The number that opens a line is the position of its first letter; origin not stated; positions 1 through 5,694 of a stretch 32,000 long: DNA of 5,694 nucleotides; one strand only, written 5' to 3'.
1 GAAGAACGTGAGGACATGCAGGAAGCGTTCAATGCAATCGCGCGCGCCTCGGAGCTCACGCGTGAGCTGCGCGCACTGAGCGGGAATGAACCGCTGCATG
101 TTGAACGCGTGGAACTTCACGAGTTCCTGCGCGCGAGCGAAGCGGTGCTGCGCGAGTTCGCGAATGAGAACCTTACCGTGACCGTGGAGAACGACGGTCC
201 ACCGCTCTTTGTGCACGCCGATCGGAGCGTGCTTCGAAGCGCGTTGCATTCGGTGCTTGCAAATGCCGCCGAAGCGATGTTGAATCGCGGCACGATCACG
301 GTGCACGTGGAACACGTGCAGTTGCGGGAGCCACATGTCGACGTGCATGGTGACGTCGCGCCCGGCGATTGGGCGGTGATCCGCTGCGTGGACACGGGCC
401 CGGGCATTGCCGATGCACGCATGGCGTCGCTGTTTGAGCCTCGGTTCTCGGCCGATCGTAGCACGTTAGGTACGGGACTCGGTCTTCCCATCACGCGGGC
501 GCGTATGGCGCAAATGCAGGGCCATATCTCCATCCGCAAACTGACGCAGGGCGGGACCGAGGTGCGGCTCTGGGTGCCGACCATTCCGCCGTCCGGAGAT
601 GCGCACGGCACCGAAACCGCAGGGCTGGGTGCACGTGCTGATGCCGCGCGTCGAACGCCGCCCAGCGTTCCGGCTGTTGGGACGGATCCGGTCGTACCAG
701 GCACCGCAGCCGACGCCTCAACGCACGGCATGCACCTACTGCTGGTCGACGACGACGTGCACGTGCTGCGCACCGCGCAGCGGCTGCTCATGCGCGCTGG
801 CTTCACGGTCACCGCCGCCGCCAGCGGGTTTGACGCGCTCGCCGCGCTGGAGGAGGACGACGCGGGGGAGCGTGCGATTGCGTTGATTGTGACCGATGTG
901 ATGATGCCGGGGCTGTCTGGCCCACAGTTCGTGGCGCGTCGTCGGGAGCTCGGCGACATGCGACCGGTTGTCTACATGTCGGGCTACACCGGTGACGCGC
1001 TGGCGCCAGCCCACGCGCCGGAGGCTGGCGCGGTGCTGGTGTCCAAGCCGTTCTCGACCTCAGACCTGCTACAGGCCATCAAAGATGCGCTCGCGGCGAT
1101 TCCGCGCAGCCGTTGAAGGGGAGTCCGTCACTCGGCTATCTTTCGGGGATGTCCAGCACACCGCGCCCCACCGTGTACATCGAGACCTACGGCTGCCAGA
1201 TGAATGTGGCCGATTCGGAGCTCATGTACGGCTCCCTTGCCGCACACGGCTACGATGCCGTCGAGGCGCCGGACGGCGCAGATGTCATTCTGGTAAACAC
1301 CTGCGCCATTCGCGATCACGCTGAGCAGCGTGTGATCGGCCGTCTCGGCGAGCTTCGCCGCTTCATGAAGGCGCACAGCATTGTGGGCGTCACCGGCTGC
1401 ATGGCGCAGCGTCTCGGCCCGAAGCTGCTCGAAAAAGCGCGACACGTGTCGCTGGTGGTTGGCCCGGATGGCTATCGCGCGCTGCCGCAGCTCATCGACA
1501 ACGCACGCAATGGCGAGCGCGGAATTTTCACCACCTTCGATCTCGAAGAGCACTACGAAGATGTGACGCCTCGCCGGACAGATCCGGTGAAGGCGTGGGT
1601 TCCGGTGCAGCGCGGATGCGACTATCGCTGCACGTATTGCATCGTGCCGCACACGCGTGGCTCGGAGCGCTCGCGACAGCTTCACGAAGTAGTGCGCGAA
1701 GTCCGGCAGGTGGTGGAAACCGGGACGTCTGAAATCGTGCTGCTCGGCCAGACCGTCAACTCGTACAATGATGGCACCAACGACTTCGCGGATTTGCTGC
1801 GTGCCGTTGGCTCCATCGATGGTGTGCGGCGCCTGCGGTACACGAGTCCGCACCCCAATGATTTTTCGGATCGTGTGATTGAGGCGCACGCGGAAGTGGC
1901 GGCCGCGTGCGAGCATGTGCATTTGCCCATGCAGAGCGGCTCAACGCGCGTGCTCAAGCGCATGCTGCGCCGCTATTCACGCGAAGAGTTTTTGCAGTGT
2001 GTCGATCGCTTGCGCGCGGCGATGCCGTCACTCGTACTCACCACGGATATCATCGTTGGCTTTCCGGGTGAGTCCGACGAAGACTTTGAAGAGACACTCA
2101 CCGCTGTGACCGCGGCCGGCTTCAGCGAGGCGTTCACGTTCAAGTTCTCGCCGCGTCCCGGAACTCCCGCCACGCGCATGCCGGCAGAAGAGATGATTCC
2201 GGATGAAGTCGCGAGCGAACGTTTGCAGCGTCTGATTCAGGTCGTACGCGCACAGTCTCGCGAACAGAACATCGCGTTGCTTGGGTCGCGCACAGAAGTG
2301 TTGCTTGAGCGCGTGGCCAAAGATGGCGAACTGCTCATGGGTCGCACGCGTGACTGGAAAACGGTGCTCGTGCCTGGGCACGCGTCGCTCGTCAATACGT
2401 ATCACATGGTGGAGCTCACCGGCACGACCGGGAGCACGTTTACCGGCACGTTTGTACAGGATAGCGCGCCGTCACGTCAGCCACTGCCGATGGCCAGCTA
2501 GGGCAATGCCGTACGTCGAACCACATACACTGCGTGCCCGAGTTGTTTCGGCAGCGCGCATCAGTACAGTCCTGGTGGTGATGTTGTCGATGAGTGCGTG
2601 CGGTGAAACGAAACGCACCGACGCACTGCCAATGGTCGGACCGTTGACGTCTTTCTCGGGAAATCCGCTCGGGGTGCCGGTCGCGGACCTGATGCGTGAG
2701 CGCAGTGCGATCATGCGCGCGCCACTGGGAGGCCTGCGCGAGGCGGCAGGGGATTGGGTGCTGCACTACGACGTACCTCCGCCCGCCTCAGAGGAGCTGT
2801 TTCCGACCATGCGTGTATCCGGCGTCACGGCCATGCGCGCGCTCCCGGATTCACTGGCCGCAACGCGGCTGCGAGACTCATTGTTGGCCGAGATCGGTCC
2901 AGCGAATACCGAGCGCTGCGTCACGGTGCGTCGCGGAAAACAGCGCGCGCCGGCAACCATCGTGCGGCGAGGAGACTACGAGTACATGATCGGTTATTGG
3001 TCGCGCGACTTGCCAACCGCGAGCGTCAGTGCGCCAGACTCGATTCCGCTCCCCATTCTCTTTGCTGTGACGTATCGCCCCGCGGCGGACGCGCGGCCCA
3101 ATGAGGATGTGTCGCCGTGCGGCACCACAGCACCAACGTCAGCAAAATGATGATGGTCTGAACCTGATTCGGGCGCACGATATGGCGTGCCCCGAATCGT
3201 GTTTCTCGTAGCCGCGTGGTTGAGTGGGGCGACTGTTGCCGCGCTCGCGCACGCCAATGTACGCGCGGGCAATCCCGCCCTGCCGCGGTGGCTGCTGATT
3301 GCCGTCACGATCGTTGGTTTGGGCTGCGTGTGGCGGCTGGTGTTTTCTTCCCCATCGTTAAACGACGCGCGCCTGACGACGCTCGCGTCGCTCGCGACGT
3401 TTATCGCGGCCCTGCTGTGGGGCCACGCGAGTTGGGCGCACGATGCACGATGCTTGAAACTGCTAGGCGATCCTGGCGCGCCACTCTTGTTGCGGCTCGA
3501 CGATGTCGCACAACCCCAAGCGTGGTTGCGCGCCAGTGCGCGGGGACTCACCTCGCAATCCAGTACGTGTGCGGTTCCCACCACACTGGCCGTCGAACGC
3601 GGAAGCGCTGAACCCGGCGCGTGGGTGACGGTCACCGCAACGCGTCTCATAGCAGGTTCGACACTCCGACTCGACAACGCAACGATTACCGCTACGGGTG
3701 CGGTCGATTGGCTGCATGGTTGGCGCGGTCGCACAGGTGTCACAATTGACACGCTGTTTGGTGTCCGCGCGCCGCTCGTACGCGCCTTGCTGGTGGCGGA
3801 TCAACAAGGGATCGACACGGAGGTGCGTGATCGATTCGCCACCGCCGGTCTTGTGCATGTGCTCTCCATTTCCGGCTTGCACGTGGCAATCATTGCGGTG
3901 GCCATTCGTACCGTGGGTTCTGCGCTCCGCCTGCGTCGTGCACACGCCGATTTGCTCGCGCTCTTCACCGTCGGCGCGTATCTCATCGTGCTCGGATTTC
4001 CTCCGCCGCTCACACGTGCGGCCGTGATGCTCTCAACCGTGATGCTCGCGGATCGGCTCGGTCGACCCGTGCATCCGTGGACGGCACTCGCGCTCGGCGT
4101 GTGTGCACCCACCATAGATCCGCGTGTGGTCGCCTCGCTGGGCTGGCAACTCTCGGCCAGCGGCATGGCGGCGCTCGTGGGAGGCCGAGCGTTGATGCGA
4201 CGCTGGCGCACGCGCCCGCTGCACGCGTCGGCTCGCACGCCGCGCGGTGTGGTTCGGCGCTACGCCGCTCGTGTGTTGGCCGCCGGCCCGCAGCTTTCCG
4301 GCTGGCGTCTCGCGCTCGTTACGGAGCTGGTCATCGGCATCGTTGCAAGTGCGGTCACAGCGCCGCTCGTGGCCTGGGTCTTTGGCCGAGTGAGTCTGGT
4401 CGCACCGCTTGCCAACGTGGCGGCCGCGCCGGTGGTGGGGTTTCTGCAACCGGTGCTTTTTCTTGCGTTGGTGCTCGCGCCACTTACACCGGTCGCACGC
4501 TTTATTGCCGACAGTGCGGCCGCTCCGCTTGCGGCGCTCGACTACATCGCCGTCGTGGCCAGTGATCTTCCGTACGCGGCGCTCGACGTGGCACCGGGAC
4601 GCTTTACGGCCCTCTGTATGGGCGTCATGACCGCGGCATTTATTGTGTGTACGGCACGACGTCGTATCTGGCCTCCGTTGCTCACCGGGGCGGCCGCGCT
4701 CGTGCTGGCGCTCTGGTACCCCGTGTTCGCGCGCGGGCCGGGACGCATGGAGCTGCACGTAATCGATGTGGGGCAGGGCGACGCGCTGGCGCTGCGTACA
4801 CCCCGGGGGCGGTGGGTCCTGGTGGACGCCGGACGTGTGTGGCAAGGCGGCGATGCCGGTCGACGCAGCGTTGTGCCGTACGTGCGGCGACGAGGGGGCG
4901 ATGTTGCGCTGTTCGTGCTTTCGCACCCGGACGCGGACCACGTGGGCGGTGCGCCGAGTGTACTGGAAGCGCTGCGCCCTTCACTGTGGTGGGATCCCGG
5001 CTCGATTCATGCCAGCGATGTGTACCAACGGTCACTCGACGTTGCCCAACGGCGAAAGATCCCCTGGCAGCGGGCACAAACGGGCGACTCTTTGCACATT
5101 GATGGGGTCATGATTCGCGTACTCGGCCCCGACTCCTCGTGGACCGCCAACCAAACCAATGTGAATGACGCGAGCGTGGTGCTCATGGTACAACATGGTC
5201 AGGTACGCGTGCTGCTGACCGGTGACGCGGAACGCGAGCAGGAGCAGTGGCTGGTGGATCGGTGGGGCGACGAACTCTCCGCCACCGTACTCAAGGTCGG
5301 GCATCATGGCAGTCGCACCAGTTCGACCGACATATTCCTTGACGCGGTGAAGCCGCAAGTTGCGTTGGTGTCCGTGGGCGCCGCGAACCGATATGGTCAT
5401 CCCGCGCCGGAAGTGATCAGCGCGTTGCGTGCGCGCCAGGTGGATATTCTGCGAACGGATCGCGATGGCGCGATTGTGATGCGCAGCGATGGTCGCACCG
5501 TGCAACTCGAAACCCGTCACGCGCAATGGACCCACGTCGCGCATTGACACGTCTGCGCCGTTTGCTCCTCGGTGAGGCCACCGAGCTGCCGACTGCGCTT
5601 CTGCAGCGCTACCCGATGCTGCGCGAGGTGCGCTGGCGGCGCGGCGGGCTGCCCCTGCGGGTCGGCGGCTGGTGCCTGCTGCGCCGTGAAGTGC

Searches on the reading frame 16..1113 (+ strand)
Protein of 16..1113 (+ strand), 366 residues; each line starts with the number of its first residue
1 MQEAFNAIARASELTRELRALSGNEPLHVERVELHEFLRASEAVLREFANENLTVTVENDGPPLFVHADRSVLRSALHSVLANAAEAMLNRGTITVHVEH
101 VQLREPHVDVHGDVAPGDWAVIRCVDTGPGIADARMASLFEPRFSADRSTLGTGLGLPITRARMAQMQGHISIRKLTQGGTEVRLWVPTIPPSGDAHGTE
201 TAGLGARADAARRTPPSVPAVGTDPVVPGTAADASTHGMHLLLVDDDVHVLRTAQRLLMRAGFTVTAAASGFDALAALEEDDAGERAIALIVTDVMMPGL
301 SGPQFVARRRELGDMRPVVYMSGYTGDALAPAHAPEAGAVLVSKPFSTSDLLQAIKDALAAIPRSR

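Call 60: search_protein_families(library=pfam, proteins=[window:16-1113:+], max_evalue=0.001)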
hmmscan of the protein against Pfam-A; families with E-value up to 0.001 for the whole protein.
window:16-1113:+ (366 aa): 2 families
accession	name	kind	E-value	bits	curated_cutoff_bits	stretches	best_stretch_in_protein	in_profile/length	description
PF02518.31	HATPase_c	-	3e-18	66.7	26.4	1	69-189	2-109/111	Histidine kinase-, DNA gyrase B-, and HSP90-like ATPase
PF00072.30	Response_reg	-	5.7e-16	59.1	30.2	1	242-356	2-111/111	Response regulator receiver domain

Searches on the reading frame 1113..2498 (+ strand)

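Call 60: search_protein_families(library=pfam, proteins=[window:1113-2498:+], max_evalue=0.001)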
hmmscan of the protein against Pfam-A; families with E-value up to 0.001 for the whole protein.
window:1113-2498:+ (462 aa): 2 families
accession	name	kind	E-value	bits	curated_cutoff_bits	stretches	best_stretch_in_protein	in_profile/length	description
PF00919.26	UPF0004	-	8.2e-32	109.6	27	1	20-117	1-98/98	Uncharacterized protein family UPF0004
PF04055.27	Radical_SAM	-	9.5e-31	107.6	29.5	1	164-330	2-164/166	Radical SAM superfamily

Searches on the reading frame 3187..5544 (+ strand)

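Call 60: search_protein_families(library=pfam, proteins=[window:3187-5544:+], max_evalue=0.001)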
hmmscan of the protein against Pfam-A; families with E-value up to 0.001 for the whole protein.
window:3187-5544:+ (786 aa): 3 families
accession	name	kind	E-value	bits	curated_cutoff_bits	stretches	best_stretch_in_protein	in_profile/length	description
PF03772.21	Competence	-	7e-42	144.1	23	1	201-489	1-266/270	Competence protein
PF00753.33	Lactamase_B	-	4.5e-14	53.3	22.7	1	527-731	2-195/196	Metallo-beta-lactamase superfamily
PF12706.13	Lactamase_B_2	-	4e-06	27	27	1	542-685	1-147/200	Beta-lactamase superfamily domain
